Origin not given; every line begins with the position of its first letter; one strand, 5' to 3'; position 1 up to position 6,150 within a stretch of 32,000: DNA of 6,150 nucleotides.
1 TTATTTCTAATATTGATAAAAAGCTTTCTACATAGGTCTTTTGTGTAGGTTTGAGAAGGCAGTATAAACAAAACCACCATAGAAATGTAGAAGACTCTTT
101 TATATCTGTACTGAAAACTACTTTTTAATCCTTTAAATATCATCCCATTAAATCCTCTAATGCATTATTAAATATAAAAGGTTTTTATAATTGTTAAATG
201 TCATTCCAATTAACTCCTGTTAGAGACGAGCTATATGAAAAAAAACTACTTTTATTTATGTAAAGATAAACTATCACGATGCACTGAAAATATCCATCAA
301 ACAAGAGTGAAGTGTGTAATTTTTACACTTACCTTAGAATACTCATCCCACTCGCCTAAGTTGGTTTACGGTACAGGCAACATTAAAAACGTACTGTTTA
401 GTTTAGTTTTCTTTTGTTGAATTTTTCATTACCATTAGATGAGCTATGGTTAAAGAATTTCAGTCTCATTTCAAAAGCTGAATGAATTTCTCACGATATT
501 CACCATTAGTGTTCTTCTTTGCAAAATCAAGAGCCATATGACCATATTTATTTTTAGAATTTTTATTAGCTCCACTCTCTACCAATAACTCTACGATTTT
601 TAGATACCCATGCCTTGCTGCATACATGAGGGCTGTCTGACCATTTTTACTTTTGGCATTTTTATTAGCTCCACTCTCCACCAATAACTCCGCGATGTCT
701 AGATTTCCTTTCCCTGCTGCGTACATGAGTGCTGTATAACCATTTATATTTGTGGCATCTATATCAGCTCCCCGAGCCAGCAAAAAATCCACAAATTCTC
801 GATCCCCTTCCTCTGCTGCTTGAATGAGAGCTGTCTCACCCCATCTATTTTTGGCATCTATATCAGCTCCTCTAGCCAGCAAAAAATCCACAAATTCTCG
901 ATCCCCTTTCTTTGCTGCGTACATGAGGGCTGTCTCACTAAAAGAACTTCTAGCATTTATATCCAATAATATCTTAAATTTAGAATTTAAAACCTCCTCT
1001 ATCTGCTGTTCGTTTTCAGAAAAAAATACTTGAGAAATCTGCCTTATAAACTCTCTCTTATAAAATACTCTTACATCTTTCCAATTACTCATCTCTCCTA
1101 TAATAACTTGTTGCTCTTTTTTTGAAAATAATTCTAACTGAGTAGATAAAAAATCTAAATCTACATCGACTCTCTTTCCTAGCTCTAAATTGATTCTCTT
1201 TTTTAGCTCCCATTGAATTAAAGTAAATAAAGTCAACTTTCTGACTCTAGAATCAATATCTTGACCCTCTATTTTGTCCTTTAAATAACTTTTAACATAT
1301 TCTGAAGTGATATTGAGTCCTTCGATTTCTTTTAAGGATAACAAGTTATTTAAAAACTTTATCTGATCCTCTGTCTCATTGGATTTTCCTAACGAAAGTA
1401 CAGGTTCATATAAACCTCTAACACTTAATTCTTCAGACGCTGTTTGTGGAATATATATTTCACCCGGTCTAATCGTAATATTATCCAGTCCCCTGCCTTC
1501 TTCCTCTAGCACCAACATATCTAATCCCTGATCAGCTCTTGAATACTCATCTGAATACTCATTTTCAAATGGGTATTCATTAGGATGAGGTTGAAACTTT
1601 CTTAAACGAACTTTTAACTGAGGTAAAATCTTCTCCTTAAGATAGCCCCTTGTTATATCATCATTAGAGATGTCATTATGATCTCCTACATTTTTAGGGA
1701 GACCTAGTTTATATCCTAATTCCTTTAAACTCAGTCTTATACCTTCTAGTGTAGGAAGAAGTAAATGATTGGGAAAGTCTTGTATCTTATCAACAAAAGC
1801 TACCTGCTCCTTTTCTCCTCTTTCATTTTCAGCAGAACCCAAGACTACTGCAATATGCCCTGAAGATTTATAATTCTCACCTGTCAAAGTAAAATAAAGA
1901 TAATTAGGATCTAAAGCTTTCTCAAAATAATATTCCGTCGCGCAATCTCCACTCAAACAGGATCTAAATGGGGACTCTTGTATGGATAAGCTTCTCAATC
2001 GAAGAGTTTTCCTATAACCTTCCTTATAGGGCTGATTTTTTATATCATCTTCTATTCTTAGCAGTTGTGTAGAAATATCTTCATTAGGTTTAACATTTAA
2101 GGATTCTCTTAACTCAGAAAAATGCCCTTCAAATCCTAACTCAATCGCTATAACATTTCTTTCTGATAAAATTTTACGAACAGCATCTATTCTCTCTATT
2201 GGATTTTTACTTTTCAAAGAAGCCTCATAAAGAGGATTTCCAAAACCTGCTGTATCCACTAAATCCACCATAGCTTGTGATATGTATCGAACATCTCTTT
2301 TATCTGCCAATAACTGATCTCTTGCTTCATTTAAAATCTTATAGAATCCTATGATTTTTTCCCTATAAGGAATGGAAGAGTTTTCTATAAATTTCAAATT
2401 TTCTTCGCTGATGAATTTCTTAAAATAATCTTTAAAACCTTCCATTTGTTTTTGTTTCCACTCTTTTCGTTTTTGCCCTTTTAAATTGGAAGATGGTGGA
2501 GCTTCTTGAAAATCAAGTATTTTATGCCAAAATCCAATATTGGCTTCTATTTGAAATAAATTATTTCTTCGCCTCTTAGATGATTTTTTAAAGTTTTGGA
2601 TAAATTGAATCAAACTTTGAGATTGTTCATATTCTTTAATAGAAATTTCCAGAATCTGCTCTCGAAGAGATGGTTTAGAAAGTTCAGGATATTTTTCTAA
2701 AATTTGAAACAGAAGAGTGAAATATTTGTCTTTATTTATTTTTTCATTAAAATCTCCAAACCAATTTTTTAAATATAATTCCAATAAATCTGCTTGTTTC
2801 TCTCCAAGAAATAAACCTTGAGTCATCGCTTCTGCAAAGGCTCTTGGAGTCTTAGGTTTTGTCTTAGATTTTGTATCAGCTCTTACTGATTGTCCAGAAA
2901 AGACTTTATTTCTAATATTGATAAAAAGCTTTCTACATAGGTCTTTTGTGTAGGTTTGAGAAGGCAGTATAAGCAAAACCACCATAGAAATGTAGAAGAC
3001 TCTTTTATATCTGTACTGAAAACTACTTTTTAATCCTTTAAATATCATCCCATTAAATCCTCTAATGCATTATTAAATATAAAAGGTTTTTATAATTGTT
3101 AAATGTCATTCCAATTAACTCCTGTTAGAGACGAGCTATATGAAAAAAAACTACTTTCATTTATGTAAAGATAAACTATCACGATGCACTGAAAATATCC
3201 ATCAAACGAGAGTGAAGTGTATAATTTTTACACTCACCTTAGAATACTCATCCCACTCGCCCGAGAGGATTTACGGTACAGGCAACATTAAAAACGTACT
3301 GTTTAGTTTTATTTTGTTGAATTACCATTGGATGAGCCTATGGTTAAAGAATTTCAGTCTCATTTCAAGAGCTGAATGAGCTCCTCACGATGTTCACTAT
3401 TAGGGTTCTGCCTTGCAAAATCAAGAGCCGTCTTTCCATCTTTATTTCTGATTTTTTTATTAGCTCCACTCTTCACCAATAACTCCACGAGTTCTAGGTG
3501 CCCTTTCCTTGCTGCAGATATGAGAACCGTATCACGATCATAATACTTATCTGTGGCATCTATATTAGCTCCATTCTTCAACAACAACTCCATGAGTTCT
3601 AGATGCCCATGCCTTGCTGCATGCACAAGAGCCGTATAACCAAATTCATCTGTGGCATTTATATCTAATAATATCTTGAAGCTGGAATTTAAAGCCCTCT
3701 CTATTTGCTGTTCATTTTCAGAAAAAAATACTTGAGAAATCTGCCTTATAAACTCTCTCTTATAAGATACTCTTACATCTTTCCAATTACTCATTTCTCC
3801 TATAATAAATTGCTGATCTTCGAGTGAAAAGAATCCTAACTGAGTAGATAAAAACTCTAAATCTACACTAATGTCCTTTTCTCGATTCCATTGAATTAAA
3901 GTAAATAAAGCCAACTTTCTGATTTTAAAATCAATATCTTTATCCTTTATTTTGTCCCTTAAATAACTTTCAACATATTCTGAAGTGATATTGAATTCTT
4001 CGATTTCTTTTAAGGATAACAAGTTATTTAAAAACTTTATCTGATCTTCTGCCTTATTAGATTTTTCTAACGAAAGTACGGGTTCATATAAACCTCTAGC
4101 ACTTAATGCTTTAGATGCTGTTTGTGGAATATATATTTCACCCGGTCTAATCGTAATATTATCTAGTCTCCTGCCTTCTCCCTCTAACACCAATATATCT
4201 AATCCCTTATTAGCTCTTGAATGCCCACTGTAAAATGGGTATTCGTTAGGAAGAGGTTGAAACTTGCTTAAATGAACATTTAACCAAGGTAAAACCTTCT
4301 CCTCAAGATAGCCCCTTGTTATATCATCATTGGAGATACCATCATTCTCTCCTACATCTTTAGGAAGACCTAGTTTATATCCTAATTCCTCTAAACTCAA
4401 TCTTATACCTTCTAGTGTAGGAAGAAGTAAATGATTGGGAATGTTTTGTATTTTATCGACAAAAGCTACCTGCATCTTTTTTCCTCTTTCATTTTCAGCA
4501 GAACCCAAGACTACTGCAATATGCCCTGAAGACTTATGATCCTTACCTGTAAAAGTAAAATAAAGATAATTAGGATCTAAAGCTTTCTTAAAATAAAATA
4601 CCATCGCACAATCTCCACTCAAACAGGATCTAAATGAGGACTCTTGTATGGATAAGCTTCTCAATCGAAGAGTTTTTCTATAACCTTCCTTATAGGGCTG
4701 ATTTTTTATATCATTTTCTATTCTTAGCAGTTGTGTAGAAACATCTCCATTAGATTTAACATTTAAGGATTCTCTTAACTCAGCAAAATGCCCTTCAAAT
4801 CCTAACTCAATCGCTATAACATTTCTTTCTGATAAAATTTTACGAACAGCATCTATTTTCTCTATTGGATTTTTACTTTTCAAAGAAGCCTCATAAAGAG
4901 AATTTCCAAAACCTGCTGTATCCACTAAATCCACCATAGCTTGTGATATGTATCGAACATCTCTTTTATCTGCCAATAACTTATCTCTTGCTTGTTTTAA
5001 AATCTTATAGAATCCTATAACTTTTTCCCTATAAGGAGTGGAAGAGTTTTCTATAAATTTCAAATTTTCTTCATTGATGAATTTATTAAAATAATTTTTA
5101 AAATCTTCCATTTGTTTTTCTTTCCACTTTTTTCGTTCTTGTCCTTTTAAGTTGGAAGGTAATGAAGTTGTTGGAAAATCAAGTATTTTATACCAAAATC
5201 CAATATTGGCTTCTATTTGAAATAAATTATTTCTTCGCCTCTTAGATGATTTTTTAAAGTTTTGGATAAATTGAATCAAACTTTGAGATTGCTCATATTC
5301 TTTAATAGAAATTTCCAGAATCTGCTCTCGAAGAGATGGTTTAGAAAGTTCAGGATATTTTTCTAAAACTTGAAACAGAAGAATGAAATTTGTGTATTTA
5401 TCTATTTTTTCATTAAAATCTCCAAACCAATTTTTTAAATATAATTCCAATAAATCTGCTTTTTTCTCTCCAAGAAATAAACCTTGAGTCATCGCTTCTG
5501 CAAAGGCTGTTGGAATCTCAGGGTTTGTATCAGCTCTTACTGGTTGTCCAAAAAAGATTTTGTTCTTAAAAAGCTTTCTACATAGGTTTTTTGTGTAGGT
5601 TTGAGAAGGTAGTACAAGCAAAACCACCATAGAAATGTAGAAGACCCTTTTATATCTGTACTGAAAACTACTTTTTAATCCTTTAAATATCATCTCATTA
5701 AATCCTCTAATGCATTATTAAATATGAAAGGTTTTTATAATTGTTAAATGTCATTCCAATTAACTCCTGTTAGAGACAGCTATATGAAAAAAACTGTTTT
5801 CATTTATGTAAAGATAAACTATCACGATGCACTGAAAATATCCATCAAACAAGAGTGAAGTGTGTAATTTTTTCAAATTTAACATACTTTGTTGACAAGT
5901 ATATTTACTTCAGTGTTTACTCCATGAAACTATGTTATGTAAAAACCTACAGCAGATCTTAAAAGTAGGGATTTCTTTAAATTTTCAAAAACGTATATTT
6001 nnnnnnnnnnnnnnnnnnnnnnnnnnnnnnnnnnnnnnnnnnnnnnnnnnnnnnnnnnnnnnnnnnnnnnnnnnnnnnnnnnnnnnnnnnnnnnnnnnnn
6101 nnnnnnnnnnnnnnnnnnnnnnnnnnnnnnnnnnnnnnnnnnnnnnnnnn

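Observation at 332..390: A 59-nt piece of the 23S rRNA gene is embedded in the spacer between ankyrin paralogs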

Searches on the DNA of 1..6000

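Call 9: search_rna_families(source=window, start=1, end=6000, threshold=evalue, max_evalue=10, show_alignments=4)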
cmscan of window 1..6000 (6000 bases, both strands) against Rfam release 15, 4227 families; matches with E-value up to 10: 4.
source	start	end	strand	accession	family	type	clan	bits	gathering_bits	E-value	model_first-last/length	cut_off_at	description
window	2442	2485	-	RF01079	RF_site3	Cis-reg; frameshift_element;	-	21.6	50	1.6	1-39/39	no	Putative RNA-dependent RNA polymerase ribosomal frameshift site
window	3836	3924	+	RF01201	snR40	Gene; snRNA; snoRNA; CD-box;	CL00054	17.8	50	5.8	1-93/93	no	Small nucleolar RNA snR40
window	689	751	-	RF00372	sroH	Gene; sRNA;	-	15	80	2.9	1-161/161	no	sroH RNA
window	2728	2752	-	RF00180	REN-SRE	Cis-reg;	-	14.3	41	9.5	1-28/37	no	Renin stability regulatory element (REN-SRE)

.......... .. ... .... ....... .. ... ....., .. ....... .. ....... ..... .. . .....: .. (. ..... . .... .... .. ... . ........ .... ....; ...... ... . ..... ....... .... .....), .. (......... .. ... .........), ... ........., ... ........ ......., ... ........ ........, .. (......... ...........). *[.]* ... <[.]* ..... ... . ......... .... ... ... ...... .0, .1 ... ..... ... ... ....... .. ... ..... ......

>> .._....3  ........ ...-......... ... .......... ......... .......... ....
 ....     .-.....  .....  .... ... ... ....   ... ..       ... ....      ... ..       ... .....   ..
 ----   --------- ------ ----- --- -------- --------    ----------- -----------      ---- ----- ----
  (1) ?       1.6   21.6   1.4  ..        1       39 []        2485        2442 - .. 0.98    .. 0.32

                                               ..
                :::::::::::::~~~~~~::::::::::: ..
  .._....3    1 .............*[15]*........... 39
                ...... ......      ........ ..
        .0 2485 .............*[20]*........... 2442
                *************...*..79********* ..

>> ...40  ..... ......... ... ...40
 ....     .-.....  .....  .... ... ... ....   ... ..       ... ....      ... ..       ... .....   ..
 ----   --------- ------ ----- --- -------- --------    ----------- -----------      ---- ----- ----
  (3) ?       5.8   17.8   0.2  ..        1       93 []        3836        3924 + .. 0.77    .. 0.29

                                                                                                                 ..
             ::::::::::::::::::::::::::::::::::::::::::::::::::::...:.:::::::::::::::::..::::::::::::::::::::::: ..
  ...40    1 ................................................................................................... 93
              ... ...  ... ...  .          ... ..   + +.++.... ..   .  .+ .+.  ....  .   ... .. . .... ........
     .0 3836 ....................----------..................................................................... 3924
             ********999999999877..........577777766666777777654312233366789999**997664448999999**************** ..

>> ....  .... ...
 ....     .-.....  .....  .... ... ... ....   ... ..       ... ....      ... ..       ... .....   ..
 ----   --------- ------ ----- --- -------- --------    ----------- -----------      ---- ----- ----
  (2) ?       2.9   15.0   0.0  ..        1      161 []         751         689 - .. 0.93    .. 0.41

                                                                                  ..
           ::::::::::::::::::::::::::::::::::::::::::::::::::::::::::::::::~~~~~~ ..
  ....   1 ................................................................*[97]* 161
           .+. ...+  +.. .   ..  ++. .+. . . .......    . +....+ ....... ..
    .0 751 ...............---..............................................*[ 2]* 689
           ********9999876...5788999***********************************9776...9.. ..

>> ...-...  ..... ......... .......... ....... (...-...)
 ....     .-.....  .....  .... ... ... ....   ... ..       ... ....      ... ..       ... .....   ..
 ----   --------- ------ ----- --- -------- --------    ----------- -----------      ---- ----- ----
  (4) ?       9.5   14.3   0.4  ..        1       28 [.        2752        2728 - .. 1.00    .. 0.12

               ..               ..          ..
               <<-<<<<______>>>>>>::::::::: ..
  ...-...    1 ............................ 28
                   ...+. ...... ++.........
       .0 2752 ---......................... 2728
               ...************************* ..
